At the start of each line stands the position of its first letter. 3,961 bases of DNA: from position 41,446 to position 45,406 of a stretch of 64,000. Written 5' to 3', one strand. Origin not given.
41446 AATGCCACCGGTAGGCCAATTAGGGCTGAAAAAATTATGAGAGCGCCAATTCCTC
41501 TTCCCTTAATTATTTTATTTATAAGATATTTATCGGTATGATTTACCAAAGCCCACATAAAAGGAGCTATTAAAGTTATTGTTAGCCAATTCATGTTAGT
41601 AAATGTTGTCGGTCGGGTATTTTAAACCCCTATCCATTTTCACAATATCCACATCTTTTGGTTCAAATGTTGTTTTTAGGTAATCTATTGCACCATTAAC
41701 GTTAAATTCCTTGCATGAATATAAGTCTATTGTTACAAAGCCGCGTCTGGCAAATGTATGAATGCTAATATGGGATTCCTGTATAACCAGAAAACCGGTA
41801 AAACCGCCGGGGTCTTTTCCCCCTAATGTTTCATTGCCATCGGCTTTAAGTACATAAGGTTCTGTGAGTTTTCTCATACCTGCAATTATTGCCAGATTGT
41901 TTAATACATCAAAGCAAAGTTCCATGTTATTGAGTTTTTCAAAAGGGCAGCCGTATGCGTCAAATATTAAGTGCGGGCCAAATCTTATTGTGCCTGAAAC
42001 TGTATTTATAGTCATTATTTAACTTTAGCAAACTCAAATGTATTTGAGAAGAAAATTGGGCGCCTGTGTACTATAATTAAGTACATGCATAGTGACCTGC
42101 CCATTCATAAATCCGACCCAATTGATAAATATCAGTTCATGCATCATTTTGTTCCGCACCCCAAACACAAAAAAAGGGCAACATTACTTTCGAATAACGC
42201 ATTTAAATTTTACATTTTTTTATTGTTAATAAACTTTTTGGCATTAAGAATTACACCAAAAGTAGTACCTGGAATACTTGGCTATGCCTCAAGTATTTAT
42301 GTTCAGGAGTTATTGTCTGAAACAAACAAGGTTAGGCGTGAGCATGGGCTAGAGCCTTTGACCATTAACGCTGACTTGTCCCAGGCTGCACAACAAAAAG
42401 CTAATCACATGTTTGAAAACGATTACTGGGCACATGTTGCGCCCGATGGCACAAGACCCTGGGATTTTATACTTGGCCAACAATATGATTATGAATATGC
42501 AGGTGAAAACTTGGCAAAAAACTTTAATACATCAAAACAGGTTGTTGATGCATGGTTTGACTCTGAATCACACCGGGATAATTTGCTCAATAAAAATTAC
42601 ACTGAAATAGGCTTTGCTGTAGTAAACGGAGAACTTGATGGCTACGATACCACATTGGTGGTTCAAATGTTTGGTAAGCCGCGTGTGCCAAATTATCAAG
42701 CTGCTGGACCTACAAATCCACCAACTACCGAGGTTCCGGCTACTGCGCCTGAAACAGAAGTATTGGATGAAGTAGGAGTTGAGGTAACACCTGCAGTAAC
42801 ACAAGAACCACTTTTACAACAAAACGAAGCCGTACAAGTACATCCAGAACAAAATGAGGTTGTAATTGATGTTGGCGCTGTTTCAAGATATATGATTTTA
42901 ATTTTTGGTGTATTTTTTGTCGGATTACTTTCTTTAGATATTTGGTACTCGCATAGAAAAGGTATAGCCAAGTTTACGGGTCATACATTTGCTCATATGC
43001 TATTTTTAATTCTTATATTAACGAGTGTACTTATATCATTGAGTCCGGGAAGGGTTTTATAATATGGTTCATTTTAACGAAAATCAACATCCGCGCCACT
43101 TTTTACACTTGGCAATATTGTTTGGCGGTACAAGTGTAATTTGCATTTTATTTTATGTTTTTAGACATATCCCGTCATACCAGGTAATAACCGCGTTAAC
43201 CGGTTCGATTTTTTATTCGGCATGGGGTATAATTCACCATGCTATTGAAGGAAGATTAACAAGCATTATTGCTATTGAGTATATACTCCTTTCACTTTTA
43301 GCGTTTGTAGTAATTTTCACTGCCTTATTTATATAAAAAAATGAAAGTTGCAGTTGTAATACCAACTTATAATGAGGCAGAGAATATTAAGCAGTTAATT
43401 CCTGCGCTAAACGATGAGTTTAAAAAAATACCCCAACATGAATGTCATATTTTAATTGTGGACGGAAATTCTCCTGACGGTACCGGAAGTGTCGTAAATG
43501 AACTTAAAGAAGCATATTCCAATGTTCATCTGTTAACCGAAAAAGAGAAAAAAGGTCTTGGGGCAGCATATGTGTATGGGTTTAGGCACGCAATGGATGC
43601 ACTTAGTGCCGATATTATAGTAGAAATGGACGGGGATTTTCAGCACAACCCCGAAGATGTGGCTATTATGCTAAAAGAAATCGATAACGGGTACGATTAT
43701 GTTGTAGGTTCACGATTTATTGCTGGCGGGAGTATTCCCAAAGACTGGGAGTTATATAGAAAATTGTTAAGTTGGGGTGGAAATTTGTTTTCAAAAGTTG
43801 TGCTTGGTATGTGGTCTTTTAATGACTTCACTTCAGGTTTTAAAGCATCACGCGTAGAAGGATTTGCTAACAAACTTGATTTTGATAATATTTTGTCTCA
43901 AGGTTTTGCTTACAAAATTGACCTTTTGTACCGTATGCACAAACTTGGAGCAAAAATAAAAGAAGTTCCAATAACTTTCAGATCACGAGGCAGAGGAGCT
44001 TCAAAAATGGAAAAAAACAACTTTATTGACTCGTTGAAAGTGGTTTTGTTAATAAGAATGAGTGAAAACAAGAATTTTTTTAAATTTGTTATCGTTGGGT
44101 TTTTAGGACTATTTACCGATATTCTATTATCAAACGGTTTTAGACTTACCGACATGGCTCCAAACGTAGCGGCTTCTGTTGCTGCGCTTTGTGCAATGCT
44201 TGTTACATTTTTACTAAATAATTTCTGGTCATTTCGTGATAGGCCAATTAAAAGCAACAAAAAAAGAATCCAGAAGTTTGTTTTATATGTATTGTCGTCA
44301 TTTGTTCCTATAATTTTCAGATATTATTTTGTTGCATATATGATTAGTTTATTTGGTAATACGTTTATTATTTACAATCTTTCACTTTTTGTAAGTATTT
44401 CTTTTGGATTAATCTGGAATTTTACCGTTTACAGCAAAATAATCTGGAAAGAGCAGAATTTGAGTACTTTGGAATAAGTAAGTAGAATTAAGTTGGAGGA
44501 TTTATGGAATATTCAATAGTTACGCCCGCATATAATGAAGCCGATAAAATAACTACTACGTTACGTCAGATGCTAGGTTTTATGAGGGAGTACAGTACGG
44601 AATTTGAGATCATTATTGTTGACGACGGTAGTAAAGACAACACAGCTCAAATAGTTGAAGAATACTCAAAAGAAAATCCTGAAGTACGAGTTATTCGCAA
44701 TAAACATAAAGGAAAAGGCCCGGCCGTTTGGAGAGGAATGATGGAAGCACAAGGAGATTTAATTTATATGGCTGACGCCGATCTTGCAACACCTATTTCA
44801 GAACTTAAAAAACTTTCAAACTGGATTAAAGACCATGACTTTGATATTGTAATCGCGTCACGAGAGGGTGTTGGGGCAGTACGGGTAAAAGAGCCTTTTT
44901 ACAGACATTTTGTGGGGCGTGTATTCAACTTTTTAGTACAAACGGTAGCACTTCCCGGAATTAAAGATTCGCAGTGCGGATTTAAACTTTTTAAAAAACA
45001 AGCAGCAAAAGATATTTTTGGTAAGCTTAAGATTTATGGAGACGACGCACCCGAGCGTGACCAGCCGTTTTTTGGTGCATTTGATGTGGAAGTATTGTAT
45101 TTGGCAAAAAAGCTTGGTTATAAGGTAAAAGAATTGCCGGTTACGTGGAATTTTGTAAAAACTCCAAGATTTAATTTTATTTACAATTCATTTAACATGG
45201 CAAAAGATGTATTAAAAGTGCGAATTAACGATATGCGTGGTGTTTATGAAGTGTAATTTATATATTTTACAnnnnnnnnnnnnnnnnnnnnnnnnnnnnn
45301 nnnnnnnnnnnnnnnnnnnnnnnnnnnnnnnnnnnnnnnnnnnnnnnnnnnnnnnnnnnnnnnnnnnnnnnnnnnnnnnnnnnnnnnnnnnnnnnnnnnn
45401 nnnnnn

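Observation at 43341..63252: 20-kb, 15-gene glycosylation island built from repeated GtrB/GtrA/GT-C-type modules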

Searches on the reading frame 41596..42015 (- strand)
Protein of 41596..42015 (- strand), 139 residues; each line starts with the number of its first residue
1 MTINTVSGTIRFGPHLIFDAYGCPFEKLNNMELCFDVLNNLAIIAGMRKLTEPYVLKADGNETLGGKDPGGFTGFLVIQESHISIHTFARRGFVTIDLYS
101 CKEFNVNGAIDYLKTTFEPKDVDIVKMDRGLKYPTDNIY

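Call 75: search_protein_families(library=pfam, proteins=[window:41596-42015:-], max_evalue=0.001)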
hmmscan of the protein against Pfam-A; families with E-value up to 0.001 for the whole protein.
window:41596-42015:- (139 aa): 1 family
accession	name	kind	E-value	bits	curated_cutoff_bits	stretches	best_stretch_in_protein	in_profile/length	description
PF02675.21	AdoMet_dc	-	1.1e-26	93.7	25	1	15-130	1-107/107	S-adenosylmethionine decarboxylase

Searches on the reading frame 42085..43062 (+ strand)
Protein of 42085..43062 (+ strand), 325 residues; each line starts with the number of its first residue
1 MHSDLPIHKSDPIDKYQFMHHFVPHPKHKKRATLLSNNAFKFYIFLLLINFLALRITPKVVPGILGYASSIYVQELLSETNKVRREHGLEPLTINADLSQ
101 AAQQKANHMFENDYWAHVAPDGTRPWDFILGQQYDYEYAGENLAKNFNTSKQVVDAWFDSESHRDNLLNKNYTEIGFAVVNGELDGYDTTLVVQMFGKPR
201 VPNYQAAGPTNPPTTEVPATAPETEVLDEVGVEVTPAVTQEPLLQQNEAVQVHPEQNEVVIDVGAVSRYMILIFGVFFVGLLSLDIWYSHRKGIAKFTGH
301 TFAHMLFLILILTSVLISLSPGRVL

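Call 4: search_protein_families(library=pfam, proteins=[window:42085-43062:+], max_evalue=0.01)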
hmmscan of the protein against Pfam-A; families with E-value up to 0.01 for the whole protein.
window:42085-43062:+ (325 aa): 1 family
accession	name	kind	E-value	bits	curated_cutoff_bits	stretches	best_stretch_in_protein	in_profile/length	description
PF00188.32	CAP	-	1.3e-23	84.5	21.1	1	77-196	1-117/117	Cysteine-rich secretory protein family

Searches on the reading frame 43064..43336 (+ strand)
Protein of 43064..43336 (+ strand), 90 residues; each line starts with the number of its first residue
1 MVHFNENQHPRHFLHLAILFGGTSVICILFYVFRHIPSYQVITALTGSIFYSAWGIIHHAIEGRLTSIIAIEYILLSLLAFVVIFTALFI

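Call 4: search_protein_families(library=pfam, proteins=[window:43064-43336:+], max_evalue=0.01)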
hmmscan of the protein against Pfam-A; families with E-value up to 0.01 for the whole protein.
window:43064-43336:+ (90 aa): 1 family
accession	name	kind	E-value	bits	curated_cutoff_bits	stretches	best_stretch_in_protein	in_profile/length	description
PF18900.5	DUF5656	-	0.0013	18.6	23.3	1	50-84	205-239/242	Protein of unknown function (DUF5656)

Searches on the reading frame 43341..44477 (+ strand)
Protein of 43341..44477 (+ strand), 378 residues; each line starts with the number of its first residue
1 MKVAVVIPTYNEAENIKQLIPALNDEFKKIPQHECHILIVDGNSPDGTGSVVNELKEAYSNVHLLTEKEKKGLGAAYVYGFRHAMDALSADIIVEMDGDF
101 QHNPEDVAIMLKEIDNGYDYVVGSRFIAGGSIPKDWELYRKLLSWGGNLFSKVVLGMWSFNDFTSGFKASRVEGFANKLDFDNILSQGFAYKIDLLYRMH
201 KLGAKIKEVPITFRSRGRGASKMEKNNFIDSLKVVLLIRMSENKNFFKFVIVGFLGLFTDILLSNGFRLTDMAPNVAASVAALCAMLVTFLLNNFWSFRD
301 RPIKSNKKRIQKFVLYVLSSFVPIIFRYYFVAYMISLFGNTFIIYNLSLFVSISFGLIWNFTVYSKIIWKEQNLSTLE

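Call 3: search_protein_families(library=pfam, proteins=[window:43341-44477:+], max_evalue=0.01)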
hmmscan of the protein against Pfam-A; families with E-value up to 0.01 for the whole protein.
window:43341-44477:+ (378 aa): 4 families
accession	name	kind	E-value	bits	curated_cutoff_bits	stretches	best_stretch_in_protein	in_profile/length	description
PF00535.33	Glycos_transf_2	-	3.4e-27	95.9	23.3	1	5-171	2-160/168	Glycosyl transferase family 2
PF04138.20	GtrA_DPMS_TM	-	2.7e-14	53.8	26.1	1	248-369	1-117/117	GtrA/DPMS, transmembrane domain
PF10111.15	Glyco_tranf_2_2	-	0.00014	21.9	27.3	1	5-112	2-104/276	Glycosyltransferase like family 2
PF13641.12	Glyco_tranf_2_3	-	0.0034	17.9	27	1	3-99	3-96/230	Glycosyltransferase like family 2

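Call 10: search_protein_families(library=ncbifam, proteins=[window:43341-44477:+], max_evalue=0.001)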
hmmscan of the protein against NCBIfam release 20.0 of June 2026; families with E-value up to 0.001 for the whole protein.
window:43341-44477:+ (378 aa): 19 families
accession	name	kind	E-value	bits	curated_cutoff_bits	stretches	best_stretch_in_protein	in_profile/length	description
TIGR04182.1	glyco_TIGR04182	equivalog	6.4e-23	81.6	325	1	2-265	1-243/293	S-layer glycoprotein N-glycosyltransferase AglJ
NF047588.1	GlcsyltransPgfSStrep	equivalog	3.1e-17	62.8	500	1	1-130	1-126/308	glycosyltransferase PgfS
NF007986.1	PRK10714.1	equivalog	3.3e-13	49.3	529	1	2-125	7-126/316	undecaprenyl-phosphate 4-deoxy-4-formamido-L-arabinose transferase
NF058614.1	PPMAGASynPpgS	equivalog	3.8e-12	46.1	370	1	3-137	2-125/226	polyprenyl-phospho-N-acetylgalactosaminyl synthase PpgS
NF038302.1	EPS_HpsE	equivalog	3.3e-10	39.4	300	1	2-103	2-100/307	hormogonium polysaccharide biosynthesis glycosyltransferase HpsE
TIGR03937.1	PgaC_IcaA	equivalog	1.5e-09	37.3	422.3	1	2-116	46-152/407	poly-beta-1,6-N-acetyl-D-glucosamine synthase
NF041391.1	DPhHxTase_Halo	equivalog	2e-09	36.7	375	1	9-223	3-192/213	dolichyl-phosphate hexose transferase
NF045692.1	OglycostaseCruG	equivalog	2.1e-09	36.8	600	1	2-127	42-167/386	2'-O-glycosyltransferase CruG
NF050050.1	ProtGlycPglI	equivalog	1.5e-08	34.3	500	1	2-129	3-123/306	GalNAc(5)-diNAcBac-PP-undecaprenol beta-1,3-glucosyltransferase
NF041875.1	EPS_EpsD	equivalog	2.1e-08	34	370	1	3-122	1-112/325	exopolysaccharide biosynthesis glycosyltransferase EpsD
TIGR04283.1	glyco_like_mftF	equivalog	5.8e-08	32.6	182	1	4-57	2-51/221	TIGR04283 family arsenosugar biosynthesis glycosyltransferase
TIGR03469.1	HpnB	hypoth_equivalog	2.8e-07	29.9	379.25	1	2-115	45-161/386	hopene-associated glycosyltransferase HpnB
NF010496.0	PRK13915.1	equivalog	4.5e-06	26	262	1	2-103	32-130/307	glucosyl-3-phosphoglycerate synthase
TIGR03965.1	mycofact_glyco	equivalog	1.4e-05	24.1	280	1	2-129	75-194/467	mycofactocin biosynthesis glycosyltransferase MftF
TIGR01556.1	rhamnosyltran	subfamily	2.2e-05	23.8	200.55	1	22-117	9-101/281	rhamnosyltransferase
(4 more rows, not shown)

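Call 12: search_solved_structures(query=window:43341-44477:+, max_evalue=0.001)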
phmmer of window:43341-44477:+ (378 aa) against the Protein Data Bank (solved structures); distinct sequences matched with E-value up to 0.001: 6.
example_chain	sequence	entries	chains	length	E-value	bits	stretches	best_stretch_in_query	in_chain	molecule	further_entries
5mlz_A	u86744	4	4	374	5.6e-41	144.3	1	1-359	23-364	Dolichol monophosphate mannose synthase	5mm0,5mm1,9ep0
9hwj_A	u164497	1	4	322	3.9e-11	46.1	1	2-123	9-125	Undecaprenyl-phosphate 4-deoxy-4-formamido-L-arabinose transferase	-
9bhc_C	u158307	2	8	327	3.9e-11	46.1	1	2-123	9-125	Undecaprenyl-phosphate 4-deoxy-4-formamido-L-arabinose transferase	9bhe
8vxh_A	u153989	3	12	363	5e-11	45.8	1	2-123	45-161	Undecaprenyl-phosphate 4-deoxy-4-formamido-L-arabinose transferase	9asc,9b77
6yv7_B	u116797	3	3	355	4.9e-06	29.4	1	2-99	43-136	Glycosyl transferase, family 2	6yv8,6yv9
6yv7_A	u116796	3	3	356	4.9e-06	29.4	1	2-99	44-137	Glycosyl transferase, family 2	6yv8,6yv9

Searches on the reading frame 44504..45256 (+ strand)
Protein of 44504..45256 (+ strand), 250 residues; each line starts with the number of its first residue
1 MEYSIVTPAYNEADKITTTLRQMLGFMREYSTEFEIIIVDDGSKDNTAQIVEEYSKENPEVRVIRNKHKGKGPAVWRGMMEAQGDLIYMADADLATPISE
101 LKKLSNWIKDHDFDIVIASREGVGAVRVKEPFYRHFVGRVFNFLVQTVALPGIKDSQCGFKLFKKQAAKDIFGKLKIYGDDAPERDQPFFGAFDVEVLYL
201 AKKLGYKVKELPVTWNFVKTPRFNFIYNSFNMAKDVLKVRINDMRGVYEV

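Call 3: search_protein_families(library=pfam, proteins=[window:44504-45256:+], max_evalue=0.01)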
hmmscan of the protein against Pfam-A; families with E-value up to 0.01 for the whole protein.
window:44504-45256:+ (250 aa): 5 families
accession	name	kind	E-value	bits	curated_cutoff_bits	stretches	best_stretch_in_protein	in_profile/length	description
PF00535.33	Glycos_transf_2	-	9.6e-35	120.4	23.3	1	4-172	1-168/168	Glycosyl transferase family 2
PF13641.12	Glyco_tranf_2_3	-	9e-10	39.4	27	1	3-116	3-119/230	Glycosyltransferase like family 2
PF10111.15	Glyco_tranf_2_2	-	2.4e-07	31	27.3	1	4-106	1-104/276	Glycosyltransferase like family 2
PF13704.12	Glyco_tranf_2_4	-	7e-05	23.7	27.5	1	11-93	2-81/98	Glycosyl transferase family 2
PF13506.12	Glyco_transf_21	-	0.00064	19.7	21.7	1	74-167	21-113/174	Glycosyl transferase family 21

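Call 10: search_protein_families(library=ncbifam, proteins=[window:44504-45256:+], max_evalue=0.001)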
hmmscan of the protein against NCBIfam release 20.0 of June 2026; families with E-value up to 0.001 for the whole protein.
window:44504-45256:+ (250 aa): 23 families
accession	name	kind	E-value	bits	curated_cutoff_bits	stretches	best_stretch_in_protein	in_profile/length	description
NF007986.1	PRK10714.1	equivalog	9.7e-21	74.1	529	1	3-166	8-167/316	undecaprenyl-phosphate 4-deoxy-4-formamido-L-arabinose transferase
NF047588.1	GlcsyltransPgfSStrep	equivalog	3.4e-19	69.2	500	1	1-172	1-168/308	glycosyltransferase PgfS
NF041875.1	EPS_EpsD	equivalog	1.1e-16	61.2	370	1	4-112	2-108/325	exopolysaccharide biosynthesis glycosyltransferase EpsD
TIGR03937.1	PgaC_IcaA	equivalog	1.6e-16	60.3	422.3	1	4-93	48-135/407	poly-beta-1,6-N-acetyl-D-glucosamine synthase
NF007482.0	PRK10073.1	equivalog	9.7e-16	57.7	423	1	3-116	8-118/334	glycosyltransferase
NF010496.0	PRK13915.1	equivalog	4.4e-14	52.3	262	1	4-99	34-132/307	glucosyl-3-phosphoglycerate synthase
TIGR04283.1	glyco_like_mftF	equivalog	2.4e-13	50.2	182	1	4-110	2-99/221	TIGR04283 family arsenosugar biosynthesis glycosyltransferase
NF038302.1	EPS_HpsE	equivalog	3.1e-13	49.4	300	1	2-95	2-98/307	hormogonium polysaccharide biosynthesis glycosyltransferase HpsE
TIGR03469.1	HpnB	hypoth_equivalog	2.2e-12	46.7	379.25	1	5-116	48-168/386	hopene-associated glycosyltransferase HpnB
NF047683.1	TeichurnBiosyTuaG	equivalog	1.1e-11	44.8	400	1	4-117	9-120/252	teichuronic acid biosynthesis protein TuaG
NF058614.1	PPMAGASynPpgS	equivalog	7.7e-11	41.8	370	1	5-171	4-165/226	polyprenyl-phospho-N-acetylgalactosaminyl synthase PpgS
NF041391.1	DPhHxTase_Halo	equivalog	2.2e-10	39.9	375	1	9-171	3-153/213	dolichyl-phosphate hexose transferase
TIGR04009.1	wcaE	equivalog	4.6e-09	35.9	369.2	1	3-87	3-86/248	colanic acid biosynthesis glycosyltransferase WcaE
TIGR03965.1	mycofact_glyco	equivalog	5.5e-09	35.4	280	1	4-98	77-169/467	mycofactocin biosynthesis glycosyltransferase MftF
NF053739.1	GlytfEpsEBac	equivalog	7.8e-09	34.9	450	1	4-112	4-111/265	glycosyltransferase EpsE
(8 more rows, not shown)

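Call 13: search_solved_structures(query=window:44504-45256:+, max_evalue=0.001)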
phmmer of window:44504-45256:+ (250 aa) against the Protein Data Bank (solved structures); distinct sequences matched with E-value up to 0.001: 31.
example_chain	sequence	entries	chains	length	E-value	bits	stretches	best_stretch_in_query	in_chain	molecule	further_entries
5mlz_A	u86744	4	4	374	3.6e-19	72.6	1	1-168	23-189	Dolichol monophosphate mannose synthase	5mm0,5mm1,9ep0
9hwj_A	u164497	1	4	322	1.7e-16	63.8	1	3-166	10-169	Undecaprenyl-phosphate 4-deoxy-4-formamido-L-arabinose transferase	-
9bhc_C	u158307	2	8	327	2.9e-15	59.8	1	3-165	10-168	Undecaprenyl-phosphate 4-deoxy-4-formamido-L-arabinose transferase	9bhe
8vxh_A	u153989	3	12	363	3.8e-15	59.4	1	3-165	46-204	Undecaprenyl-phosphate 4-deoxy-4-formamido-L-arabinose transferase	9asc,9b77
2z87_A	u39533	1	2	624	6.4e-15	58.6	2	4-93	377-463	Chondroitin synthase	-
2z86_A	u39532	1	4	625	6.5e-15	58.6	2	4-93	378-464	Chondroitin synthase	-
5tze_C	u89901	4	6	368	2.4e-13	53.5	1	1-136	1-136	Glycosyl transferase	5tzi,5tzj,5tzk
5tz8_A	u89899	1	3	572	4.8e-13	52.5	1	1-136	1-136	Glycosyl transferase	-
5ekp_C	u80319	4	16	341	6.1e-13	52.1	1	2-147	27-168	Uncharacterized glycosyltransferase sll0501 | Glycosyltransferase sll0501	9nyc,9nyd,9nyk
9nye_A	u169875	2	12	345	6.3e-13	52.1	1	2-147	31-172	Glycosyltransferase sll0501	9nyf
5eke_A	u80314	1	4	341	6.3e-13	52.1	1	2-147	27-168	Uncharacterized glycosyltransferase sll0501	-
3bcv_A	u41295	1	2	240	1.9e-08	37.4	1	3-96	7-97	Putative glycosyltransferase protein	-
5hea_A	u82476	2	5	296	2e-08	37.4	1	4-118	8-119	Putative glycosyltransferase (GalT1)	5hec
6yv7_B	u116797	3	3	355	6e-08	35.8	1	4-137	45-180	Glycosyl transferase, family 2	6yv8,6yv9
6yv7_A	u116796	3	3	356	6e-08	35.8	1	4-137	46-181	Glycosyl transferase, family 2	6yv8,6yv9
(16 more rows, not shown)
